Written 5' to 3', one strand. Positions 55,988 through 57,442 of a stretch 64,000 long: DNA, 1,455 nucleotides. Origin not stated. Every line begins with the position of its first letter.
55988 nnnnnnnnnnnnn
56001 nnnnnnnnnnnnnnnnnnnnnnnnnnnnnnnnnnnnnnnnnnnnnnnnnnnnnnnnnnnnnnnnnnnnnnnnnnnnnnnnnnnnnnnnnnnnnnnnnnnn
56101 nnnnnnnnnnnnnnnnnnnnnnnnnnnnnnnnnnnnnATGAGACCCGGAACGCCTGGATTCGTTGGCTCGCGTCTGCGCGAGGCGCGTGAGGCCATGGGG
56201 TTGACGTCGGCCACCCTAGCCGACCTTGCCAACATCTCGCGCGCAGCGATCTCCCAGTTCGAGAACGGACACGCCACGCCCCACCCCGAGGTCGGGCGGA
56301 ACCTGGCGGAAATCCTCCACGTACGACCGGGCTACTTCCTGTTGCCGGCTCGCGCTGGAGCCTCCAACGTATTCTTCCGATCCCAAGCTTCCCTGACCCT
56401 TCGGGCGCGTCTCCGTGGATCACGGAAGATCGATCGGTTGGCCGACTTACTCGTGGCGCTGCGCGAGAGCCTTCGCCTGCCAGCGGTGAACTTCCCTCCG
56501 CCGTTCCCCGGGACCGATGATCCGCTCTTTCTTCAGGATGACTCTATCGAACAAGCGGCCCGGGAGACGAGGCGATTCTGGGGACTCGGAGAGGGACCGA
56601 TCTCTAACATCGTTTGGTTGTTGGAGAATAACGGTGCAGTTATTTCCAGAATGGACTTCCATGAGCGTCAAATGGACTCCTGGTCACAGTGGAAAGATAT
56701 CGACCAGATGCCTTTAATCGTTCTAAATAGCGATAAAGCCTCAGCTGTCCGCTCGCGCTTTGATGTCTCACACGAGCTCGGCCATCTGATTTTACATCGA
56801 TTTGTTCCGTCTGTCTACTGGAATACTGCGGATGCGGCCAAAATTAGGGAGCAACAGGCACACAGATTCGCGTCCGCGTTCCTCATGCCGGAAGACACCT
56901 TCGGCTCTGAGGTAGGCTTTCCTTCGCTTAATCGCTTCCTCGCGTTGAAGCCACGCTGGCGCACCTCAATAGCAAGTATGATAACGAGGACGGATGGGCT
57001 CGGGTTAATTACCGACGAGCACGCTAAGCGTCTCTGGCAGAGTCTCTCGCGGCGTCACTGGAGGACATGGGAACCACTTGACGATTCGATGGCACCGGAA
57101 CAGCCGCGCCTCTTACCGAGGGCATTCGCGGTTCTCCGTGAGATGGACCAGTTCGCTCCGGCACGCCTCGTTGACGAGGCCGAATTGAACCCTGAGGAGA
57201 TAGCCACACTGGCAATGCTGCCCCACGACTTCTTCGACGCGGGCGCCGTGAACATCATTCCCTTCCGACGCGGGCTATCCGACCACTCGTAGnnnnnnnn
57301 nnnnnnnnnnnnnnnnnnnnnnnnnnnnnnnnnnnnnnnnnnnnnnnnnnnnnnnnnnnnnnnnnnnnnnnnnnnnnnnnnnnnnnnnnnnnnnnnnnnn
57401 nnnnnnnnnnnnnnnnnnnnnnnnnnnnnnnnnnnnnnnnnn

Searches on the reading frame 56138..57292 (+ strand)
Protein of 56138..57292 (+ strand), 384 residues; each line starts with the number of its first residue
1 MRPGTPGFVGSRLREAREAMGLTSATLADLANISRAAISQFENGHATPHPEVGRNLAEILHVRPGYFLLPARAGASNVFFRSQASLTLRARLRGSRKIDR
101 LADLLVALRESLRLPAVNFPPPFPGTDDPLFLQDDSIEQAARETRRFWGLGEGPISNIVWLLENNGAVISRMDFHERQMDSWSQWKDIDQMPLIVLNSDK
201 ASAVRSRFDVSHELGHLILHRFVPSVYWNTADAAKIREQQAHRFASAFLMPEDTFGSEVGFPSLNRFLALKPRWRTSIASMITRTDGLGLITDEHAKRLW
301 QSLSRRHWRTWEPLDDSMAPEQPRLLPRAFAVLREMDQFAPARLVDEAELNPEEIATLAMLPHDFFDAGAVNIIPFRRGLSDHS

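Call 8: search_protein_families(library=pfam, proteins=[window:56138-57292:+], max_evalue=0.01)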
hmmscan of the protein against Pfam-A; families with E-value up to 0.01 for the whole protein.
window:56138-57292:+ (384 aa): 5 families
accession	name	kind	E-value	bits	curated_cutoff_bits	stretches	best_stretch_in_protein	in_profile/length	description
PF06114.19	Peptidase_M78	-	4.7e-14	52.7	22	1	166-255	5-92/123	IrrE N-terminal-like domain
PF01381.28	HTH_3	-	5.4e-12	46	23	1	13-67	1-55/55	Helix-turn-helix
PF13560.12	HTH_31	-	6.6e-10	39.6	27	1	10-62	3-56/64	Helix-turn-helix domain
PF12844.13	HTH_19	-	3.7e-07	30.4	30.2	1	10-68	1-59/64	Helix-turn-helix domain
PF13413.12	HTH_25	-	0.00051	20.3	24.6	1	12-46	1-35/62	Helix-turn-helix domain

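Call 13: search_protein_families(library=padloc, proteins=[window:56138-57292:+], max_evalue=1)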
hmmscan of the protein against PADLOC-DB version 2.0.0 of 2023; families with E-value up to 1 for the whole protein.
window:56138-57292:+ (384 aa): 20 families
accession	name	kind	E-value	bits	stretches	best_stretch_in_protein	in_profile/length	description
PDLC03948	RmrA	-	1.1e-113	378.1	1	1-368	1-369/397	-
PDLC03951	RmrA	-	1.2e-111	371.5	1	1-369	1-366/400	-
PDLC03947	RmrA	-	2.9e-98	327.2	1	7-377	10-378/383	-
PDLC03952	RmrA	-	2.8e-89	297.7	1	8-365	22-381/395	-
PDLC03956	RmrA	-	1.1e-88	296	1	1-377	1-376/399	-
PDLC03944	RmrA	-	2.8e-79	264.9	1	8-367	6-367/384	-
PDLC03954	RmrA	-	9.4e-78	259.8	1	7-357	9-359/380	-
PDLC03949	RmrA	-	1.3e-62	209.8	1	10-359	4-333/363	-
PDLC03945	RmrA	-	6.9e-55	184.8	1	8-368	2-373/394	-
PDLC03943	RmrA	-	7.2e-54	181.3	1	8-359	2-343/370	-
PDLC03955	RmrA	-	1.1e-53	180.8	1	8-356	20-354/371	-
PDLC03946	RmrA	-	9.6e-46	154.1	1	8-334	2-311/357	-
PDLC03953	RmrA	-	1.4e-41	141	1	9-330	6-323/373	-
PDLC03950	RmrA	-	1.8e-38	130.5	1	11-359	5-347/369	-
PDLC04141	capP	-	2.5e-15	54.6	1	194-285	55-150/242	capP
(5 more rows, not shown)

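Call 14: search_protein_families(library=ncbifam, proteins=[window:56138-57292:+], max_evalue=1)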
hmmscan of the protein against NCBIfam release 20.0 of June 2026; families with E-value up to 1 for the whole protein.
window:56138-57292:+ (384 aa): 18 families
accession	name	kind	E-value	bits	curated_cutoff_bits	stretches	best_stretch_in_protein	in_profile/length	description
NF052239.1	antitox_spr1629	equivalog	7.1e-58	196.5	335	1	8-367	2-372/377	spr1629 family repressor/antitoxin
TIGR03070.1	couple_hipB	subfamily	1.5e-08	34.5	71.65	1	10-49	4-43/58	type II toxin-antitoxin system Y4mF family antitoxin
NF041951.1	phage_RstR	subfamily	3.1e-07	30.6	80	1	10-62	4-56/108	RstR family transcriptional repressor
NF007257.0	PRK09706.1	subfamily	7.4e-07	29.1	101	1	9-69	6-66/135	transcriptional repressor DicA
NF003162.0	PRK04140.1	equivalog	8.4e-07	28.3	263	1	10-62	128-180/317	transcriptional regulator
TIGR03830.1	CxxCG_CxxCG_HTH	subfamily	4.6e-05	23.2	61.8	1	10-52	67-109/127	type II TA system antitoxin MqsA family protein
TIGR00270.2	TIGR00270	equivalog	6.1e-05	22.9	110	1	11-62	78-129/159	multiprotein bridging factor aMBF1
NF006015.0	PRK08154.1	subfamily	0.0021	17.3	204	1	9-62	31-84/314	anaerobic benzoate catabolism transcriptional regulator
NF038139.1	Reg_Aceta_RamB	equivalog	0.0033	16.1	700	1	8-67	2-61/465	acetate metabolism transcriptional regulator RamB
NF040522.1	VC1465_fam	subfamily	0.006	16.6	70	1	14-46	2-34/111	VC1465 family Xer recombination activation factor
NF007408.0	PRK09943.1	equivalog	0.018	14.6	211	1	9-51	8-50/185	HTH-type transcriptional regulator PuuR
NF041493.1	MobT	equivalog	0.021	13.6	600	1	13-61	1-49/383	MobT family relaxase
NF047542.1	telomere_Tap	equivalog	0.031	13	600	1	16-55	25-64/695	telomere-associated protein Tap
TIGR02607.1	antidote_HigA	equivalog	0.061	13.2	47.7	1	10-68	8-67/81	HigA family addiction module antitoxin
NF010465.0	PRK13890.1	equivalog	0.077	13.1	96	1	19-62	16-59/121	conjugal transfer protein TrbA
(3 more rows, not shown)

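Call 15: search_protein_families(library=phrogs, proteins=[window:56138-57292:+], max_evalue=1)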
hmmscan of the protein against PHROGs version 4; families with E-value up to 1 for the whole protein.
window:56138-57292:+ (384 aa): 30 families (the best 25 are shown)
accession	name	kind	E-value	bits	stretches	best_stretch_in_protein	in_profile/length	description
phrog_2439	-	transcription regulation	5.2e-92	309.5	1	8-366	7-358/367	transcriptional regulator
phrog_87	-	other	4.4e-09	37.4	1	156-254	41-132/227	metallo-protease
phrog_1914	-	unknown function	7.1e-09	36.7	1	190-257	79-149/222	-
phrog_3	-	transcription regulation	2.6e-08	35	1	8-71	88-149/430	transcriptional repressor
phrog_8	-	transcription regulation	3.6e-08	34.2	1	10-73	163-221/346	transcriptional regulator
phrog_4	-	transcription regulation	1.1e-07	32.2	1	10-68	138-192/400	transcriptional repressor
phrog_5823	-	transcription regulation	2.8e-07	31.1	1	9-65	7-63/404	transcriptional regulator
phrog_4836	-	transcription regulation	2.9e-07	31.2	1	9-66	76-133/194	CII-like regulator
phrog_2328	-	transcription regulation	3e-07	31.3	1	9-63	16-70/128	transcriptional repressor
phrog_7241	-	transcription regulation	2.5e-06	28.6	1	13-64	66-117/122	transcriptional regulator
phrog_2104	-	unknown function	5.2e-06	27.6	1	11-57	42-88/103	-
phrog_2967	-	transcription regulation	5.2e-06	27.1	1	11-68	13-70/225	transcriptional regulator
phrog_19315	-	unknown function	5.3e-06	26.7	1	183-255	71-150/348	-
phrog_1373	-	transcription regulation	1.1e-05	26.4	1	13-63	68-118/166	transcriptional regulator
phrog_4739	-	unknown function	5.1e-05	23.9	1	11-68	70-127/167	-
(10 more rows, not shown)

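Call 30: find_homologous_proteins(query=window:56138-57292:+, max_evalue=1e-40)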
Query window:56138-57292:+ (384 aa): 524 proteins with E <= 1e-40 among 8000 candidates; the best 120 are listed.
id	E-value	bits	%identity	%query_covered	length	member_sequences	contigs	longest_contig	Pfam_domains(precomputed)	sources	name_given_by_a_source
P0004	6.2e-241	817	100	95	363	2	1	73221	PF01381.29,PF06114.20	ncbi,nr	ncbi:MAG: ImmA/IrrE family metallo-endopeptidase [Chloroflexi bacterium]|nr:ImmA/IrrE family metallo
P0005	1.6e-189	648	74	98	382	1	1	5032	PF01381.29,PF06114.20,PF13560.13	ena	-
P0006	7.4e-127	442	55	98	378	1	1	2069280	PF12844.14,PF01381.29,PF06114.20,PF13560.13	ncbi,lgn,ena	-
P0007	2.3e-111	391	49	98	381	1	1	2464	PF12844.14,PF01381.29,PF06114.20,PF13560.13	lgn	-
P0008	2.9e-111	390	49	98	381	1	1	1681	PF12844.14,PF01381.29,PF06114.20,PF13560.13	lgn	-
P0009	1.0e-109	385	49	99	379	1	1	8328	PF12844.14,PF01381.29,PF06114.20,PF13560.13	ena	-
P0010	2.5e-108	381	51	96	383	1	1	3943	PF12844.14,PF01381.29,PF06114.20,PF13560.13,PF13443.13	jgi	-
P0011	2.2e-107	378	48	96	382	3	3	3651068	PF01381.29,PF06114.20,PF13560.13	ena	-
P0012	2.6e-103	364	48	93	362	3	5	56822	PF01381.29,PF06114.20,PF13560.13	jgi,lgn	jgi:Zn-dependent peptidase ImmA (M78 family)/DNA-binding XRE family transcriptional regulator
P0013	9.4e-102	359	47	99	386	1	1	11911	PF12844.14,PF01381.29,PF06114.20,PF13560.13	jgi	jgi:Zn-dependent peptidase ImmA (M78 family)/DNA-binding XRE family transcriptional regulator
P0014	1.4e-101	358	47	97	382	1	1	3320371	PF12844.14,PF01381.29,PF06114.20,PF13560.13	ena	-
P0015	1.8e-101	358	47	96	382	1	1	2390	PF12844.14,PF01381.29,PF06114.20,PF13560.13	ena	-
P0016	3.2e-98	347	45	97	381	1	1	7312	PF12844.14,PF01381.29,PF06114.20,PF13560.13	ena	-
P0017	4.2e-98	347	44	98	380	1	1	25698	PF12844.14,PF01381.29,PF06114.20,PF13560.13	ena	-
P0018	5.1e-98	347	49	96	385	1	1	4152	PF12844.14,PF01381.29,PF06114.20,PF13560.13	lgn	-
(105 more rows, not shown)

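Call 32: find_encoding_contigs(protein=P0006, flank=4000, max_places=3)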
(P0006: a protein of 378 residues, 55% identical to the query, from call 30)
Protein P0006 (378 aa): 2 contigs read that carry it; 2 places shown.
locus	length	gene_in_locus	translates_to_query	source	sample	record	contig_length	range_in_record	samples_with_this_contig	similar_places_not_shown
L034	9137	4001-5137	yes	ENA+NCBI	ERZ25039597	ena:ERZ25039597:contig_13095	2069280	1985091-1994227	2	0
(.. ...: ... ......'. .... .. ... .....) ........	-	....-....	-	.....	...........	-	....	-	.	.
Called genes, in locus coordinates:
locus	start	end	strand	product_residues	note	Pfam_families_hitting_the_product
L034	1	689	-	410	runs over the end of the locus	PF00089:Trypsin, PF13365:Trypsin_2 (weak)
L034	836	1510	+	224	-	PF02586:SRAP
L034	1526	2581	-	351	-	PF02550:AcetylCoA_hydro, PF13336:AcetylCoA_hyd_C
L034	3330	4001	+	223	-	-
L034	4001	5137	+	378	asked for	PF12844:HTH_19 (faint), PF13560:HTH_31, PF01381:HTH_3, PF06114:Peptidase_M78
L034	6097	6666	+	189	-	PF22691:Thiolase_C_1, PF02803:Thiolase_C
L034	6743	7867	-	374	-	-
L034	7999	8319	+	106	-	PF07978:NIPSNAP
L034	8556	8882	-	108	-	-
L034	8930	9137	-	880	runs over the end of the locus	PF00082:Peptidase_S8, PF17957:Big_7 (faint), PF18911:PKD_4 (faint)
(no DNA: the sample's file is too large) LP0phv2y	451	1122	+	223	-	-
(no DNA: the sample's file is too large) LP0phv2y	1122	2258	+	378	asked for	PF12844:HTH_19 (faint), PF13560:HTH_31, PF01381:HTH_3, PF06114:Peptidase_M78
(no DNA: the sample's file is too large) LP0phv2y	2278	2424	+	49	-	?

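Call 33: find_encoding_contigs(protein=P0011, flank=4000, max_places=3)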
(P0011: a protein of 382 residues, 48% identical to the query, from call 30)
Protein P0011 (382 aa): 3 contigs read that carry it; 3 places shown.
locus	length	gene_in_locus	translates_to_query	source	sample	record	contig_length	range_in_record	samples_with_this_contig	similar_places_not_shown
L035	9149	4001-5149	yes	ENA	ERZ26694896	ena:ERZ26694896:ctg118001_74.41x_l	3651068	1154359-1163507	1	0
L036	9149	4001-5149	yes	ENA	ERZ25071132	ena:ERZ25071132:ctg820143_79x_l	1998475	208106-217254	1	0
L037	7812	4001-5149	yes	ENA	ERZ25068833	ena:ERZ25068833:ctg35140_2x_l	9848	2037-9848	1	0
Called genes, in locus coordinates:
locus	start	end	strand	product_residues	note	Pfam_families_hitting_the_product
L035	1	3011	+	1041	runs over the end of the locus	PF04313:HSDR_N, PF00270:DEAD (weak), PF04851:ResIII, PF18766:SWI2_SNF2, PF22679:T1R_D3-like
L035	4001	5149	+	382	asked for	PF13560:HTH_31, PF01381:HTH_3, PF06114:Peptidase_M78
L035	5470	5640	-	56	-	-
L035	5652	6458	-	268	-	PF00308:Bac_DnaA (faint), PF01695:IstB_IS21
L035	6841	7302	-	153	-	-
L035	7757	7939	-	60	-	-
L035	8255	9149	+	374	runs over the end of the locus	PF00296:Bac_luciferase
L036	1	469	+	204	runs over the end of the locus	PF04313:HSDR_N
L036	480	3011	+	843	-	PF00270:DEAD (weak), PF04851:ResIII, PF18766:SWI2_SNF2, PF22679:T1R_D3-like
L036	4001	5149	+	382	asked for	PF13560:HTH_31, PF01381:HTH_3, PF06114:Peptidase_M78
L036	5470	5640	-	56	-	-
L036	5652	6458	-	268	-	PF00308:Bac_DnaA (faint), PF01695:IstB_IS21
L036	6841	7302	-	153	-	-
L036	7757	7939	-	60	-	-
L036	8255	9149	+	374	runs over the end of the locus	PF00296:Bac_luciferase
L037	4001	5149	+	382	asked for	PF13560:HTH_31, PF01381:HTH_3, PF06114:Peptidase_M78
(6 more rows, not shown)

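Call 34: find_encoding_contigs(protein=P0012, flank=4000, max_places=3)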
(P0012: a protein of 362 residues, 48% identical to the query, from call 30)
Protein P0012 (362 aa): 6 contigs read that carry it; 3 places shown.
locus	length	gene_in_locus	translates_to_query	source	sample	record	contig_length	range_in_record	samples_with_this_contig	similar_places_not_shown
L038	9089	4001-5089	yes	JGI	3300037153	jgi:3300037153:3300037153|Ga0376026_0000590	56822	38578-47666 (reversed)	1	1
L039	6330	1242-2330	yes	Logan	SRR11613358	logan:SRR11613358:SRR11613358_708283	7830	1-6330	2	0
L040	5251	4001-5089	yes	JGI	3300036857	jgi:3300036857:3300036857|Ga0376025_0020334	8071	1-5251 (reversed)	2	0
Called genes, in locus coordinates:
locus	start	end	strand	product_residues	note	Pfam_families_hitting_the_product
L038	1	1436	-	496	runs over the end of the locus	PF00270:DEAD, PF04851:ResIII (faint), PF00271:Helicase_C, PF25399:DeaD_dimer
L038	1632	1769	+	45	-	-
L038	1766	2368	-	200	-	PF18914:DUF5666 (faint)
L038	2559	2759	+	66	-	-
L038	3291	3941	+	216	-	-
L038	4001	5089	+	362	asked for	PF01381:HTH_3, PF13560:HTH_31 (weak), PF06114:Peptidase_M78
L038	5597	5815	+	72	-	-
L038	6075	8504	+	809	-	PF13148:DUF3987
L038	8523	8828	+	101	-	-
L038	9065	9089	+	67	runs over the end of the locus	-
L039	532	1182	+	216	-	-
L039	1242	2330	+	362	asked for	PF01381:HTH_3, PF13560:HTH_31 (weak), PF06114:Peptidase_M78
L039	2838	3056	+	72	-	-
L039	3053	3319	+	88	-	-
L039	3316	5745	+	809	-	PF13148:DUF3987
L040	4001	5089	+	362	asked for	PF01381:HTH_3, PF13560:HTH_31 (weak), PF06114:Peptidase_M78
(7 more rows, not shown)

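Call 35: find_encoding_contigs(protein=P0009, flank=4000, max_places=3)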
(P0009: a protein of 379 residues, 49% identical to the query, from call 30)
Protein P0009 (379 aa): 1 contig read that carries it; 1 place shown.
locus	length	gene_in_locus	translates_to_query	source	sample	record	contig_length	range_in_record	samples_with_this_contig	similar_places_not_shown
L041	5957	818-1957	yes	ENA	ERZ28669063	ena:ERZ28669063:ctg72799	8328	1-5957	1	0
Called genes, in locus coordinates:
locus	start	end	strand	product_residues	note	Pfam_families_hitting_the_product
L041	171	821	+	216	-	-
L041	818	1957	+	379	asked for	PF12844:HTH_19 (weak), PF13560:HTH_31, PF01381:HTH_3, PF06114:Peptidase_M78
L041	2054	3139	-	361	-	PF02277:DBI_PRT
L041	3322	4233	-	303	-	PF00701:DHDPS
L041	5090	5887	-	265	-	PF01113:DapB_N, PF05173:DapB_C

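Call 66: find_related_loci(query=A3, collection=viral_contigs, flank=3000)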
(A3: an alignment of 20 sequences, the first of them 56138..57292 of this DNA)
Query A3 (384 aa) in viral_contigs; peptide patterns used: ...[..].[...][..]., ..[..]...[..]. (x = any residue, [..] = any of these).
600 stretches matched a pattern (row limit reached: there are more); 336 encode a relative of the query (tblastn E <= 1e-3); the best 80 are kept; 80 distinct loci.
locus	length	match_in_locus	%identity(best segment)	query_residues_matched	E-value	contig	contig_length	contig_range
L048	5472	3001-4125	42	1-376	1e-87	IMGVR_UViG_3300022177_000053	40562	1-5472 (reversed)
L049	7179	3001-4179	37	1-378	2e-86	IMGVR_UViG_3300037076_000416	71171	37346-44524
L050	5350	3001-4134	38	1-384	2e-83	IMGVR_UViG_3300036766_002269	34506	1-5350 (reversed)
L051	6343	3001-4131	40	1-378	1e-81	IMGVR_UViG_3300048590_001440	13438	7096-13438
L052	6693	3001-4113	39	1-374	2e-79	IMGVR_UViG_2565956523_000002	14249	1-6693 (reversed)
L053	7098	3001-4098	41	1-368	2e-79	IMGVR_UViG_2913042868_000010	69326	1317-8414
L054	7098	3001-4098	40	1-368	4e-79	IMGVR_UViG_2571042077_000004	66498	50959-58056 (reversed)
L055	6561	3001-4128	41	1-376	1e-78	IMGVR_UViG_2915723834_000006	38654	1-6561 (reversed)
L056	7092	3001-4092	38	1-366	3e-77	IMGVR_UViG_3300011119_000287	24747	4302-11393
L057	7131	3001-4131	40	4-378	2e-75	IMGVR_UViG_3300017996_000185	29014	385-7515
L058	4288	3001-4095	40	1-366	1e-75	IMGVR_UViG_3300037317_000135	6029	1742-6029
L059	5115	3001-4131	38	9-383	4e-75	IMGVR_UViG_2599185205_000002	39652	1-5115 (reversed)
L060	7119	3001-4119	37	9-377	3e-73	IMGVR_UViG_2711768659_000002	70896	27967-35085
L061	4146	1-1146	36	1-384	1e-71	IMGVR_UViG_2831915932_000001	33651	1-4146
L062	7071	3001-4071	36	9-365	1e-71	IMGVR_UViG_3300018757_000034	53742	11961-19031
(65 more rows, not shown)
